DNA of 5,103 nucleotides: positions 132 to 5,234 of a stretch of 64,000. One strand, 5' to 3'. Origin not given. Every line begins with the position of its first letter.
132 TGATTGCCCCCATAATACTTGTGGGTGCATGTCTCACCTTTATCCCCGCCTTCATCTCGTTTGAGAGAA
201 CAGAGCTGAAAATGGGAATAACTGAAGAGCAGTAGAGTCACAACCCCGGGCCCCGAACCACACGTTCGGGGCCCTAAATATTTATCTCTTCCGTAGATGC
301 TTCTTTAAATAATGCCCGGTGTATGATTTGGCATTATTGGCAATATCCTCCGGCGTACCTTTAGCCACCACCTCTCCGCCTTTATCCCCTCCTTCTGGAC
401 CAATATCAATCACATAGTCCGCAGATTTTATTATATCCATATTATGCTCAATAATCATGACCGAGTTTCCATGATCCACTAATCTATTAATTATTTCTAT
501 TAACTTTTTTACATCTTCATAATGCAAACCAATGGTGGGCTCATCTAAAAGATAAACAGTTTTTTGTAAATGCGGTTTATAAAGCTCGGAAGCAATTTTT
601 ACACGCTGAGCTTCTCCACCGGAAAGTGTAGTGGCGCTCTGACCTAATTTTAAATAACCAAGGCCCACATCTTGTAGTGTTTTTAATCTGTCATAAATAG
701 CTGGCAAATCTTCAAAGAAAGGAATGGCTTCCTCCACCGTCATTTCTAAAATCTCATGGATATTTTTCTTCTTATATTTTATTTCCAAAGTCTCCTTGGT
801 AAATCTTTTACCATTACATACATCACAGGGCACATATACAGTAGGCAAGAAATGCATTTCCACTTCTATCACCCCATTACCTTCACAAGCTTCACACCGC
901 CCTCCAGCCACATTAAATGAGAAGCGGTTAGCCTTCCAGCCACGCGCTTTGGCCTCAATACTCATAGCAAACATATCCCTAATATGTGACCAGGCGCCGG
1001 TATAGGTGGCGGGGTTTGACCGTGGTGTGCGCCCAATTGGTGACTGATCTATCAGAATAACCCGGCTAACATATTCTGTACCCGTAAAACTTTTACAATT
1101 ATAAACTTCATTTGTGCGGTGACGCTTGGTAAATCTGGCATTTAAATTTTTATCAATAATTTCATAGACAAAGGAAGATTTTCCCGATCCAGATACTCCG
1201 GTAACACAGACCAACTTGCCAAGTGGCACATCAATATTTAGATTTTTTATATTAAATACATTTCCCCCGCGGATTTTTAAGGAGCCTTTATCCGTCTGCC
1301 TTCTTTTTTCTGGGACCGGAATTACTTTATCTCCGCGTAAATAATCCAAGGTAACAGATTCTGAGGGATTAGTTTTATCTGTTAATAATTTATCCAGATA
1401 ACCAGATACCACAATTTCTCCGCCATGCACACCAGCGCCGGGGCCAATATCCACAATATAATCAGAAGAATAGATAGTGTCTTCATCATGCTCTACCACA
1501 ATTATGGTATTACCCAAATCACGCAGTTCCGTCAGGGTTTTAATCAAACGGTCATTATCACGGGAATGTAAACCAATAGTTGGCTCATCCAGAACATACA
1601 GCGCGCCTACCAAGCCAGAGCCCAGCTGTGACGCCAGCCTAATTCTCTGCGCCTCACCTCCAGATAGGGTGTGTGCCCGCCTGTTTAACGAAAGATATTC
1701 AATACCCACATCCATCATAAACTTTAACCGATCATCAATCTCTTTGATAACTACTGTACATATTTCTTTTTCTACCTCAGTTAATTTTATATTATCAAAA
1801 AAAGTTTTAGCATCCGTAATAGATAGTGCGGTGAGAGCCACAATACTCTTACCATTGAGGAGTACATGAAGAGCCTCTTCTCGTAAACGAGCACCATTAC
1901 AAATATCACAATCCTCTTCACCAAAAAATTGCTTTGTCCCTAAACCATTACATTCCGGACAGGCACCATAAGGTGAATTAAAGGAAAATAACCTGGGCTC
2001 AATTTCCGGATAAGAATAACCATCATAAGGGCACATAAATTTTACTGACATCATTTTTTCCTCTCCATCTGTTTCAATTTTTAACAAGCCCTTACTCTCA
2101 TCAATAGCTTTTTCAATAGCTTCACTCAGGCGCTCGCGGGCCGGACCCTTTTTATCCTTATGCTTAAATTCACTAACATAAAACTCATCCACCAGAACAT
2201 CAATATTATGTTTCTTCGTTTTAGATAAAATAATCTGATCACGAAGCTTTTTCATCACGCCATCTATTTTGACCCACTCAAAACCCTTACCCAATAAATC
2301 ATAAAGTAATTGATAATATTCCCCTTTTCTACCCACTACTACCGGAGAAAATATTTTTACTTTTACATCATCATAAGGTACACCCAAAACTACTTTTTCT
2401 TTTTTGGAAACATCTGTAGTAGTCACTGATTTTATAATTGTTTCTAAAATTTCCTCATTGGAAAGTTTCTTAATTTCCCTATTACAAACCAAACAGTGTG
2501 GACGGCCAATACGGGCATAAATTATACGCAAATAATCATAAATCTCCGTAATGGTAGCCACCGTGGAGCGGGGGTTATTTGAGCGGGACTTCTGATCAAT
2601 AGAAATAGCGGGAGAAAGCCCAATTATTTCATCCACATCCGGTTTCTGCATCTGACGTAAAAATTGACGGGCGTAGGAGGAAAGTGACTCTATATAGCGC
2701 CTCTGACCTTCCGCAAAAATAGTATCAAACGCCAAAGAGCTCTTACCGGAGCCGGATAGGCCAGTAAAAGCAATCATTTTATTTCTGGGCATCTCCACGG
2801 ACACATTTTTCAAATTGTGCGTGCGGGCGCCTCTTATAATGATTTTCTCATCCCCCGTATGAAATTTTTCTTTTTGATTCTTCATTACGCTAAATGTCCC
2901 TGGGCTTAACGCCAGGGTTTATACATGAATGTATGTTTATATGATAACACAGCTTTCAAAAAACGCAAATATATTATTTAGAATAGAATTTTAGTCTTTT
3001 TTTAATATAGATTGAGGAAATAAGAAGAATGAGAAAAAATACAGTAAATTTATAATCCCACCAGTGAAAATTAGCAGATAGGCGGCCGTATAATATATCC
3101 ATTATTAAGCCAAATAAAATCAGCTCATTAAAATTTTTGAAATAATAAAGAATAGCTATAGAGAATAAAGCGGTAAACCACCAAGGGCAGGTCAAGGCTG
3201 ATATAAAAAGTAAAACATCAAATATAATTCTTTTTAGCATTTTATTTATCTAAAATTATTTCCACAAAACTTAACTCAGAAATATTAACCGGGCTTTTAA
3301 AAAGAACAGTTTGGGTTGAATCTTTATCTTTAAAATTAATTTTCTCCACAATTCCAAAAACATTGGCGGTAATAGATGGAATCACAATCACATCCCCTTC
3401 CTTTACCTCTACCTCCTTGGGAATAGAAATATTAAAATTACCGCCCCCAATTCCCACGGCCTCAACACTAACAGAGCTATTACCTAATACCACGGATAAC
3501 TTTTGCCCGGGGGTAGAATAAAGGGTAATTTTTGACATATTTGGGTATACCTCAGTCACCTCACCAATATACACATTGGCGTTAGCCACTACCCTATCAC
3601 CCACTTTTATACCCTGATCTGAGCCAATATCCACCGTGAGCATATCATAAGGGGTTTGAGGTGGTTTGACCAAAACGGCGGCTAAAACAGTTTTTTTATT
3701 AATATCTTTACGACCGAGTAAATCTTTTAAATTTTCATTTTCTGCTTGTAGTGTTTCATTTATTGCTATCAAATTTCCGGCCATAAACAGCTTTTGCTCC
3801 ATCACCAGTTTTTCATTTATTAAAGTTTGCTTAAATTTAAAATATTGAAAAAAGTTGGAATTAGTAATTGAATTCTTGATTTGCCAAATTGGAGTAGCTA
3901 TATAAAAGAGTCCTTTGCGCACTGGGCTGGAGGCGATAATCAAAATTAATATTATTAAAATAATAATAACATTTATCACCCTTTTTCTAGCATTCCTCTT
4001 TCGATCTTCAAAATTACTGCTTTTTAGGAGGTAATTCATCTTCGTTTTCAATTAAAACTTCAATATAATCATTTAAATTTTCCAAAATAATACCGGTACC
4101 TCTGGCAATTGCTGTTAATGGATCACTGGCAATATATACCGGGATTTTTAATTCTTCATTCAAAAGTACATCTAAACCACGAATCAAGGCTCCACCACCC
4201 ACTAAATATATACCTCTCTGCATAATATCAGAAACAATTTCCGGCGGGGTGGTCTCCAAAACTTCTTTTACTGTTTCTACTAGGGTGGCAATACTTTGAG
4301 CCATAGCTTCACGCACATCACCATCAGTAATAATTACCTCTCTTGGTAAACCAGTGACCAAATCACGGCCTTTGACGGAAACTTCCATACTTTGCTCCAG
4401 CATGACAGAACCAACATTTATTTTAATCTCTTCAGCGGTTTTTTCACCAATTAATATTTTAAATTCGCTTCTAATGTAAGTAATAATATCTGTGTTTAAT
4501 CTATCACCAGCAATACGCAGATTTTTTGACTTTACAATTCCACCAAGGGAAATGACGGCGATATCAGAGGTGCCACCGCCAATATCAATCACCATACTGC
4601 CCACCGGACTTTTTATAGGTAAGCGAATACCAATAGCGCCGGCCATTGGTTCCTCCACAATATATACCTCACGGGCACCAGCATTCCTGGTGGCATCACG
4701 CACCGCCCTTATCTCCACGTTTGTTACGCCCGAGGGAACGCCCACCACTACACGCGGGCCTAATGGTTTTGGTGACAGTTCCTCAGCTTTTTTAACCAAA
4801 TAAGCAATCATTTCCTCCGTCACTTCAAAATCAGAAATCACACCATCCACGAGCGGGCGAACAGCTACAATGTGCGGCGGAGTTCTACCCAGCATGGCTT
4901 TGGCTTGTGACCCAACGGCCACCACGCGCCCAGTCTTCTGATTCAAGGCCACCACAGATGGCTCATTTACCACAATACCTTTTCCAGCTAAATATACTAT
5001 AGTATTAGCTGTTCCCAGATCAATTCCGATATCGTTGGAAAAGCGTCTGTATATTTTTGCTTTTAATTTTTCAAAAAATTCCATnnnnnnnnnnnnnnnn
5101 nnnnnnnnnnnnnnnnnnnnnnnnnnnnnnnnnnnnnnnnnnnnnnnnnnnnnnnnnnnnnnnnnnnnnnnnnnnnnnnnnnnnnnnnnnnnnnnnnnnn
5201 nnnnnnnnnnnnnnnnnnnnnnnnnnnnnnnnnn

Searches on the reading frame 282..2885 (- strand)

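Call 53: search_protein_families(library=pfam, proteins=[window:282-2885:-], max_evalue=0.00001)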
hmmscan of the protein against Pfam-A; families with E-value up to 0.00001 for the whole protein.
window:282-2885:- (867 aa): 7 families
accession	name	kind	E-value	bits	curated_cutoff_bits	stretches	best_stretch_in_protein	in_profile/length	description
PF00005.33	ABC_tran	-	5.4e-22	79.3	25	0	699-784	58-136/137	ABC transporter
PF17760.6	UvrA_inter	-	6.8e-20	71.4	23.3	1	173-272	16-107/109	UvrA interaction domain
PF02463.25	SMC_N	-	2.8e-09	37.2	40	0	14-479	4-210/220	RecF/RecN/SMC N terminal domain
PF13304.12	AAA_21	-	3.8e-07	30.9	27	0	762-801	245-285/304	AAA domain, putative AbiEii toxin, Type IV TA system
PF00684.25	DnaJ_CXXCXGXG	-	1.9e-06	28.5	32.7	0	663-694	17-51/65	DnaJ central domain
PF13555.12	AAA_29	-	5.3e-06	26.5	27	0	26-51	13-38/61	P-loop containing region of AAA domain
PF20703.3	nSTAND1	-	8.2e-06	26.1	27.1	0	21-53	19-51/379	Novel STAND NTPase 1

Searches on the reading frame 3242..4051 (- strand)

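Call 53: search_protein_families(library=pfam, proteins=[window:3242-4051:-], max_evalue=0.00001)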
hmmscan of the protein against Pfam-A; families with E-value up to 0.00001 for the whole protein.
window:3242-4051:- (269 aa): 1 family
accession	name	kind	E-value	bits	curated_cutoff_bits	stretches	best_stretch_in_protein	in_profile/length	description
PF04085.20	MreC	-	3.9e-14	53.1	28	1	127-266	2-146/147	Rod shape-determining protein MreC, barrel core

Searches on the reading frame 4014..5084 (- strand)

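Call 53: search_protein_families(library=pfam, proteins=[window:4014-5084:-], max_evalue=0.00001)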
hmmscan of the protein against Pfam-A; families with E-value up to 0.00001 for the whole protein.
window:4014-5084:- (356 aa): 4 families
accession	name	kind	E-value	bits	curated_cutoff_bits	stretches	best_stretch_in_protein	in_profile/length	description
PF06723.19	MreB_Mbl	-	6.5e-132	439.7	27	1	16-339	1-324/327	MreB/Mbl protein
PF14450.12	FtsA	-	2.8e-12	47.5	31.8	1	164-321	1-112/127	Cell division protein FtsA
PF00012.26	HSP70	-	2.8e-11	42.8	20.6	1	87-211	112-241/599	Hsp70 protein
PF00022.25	Actin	-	3.6e-07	29.6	27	0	42-212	31-200/410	Actin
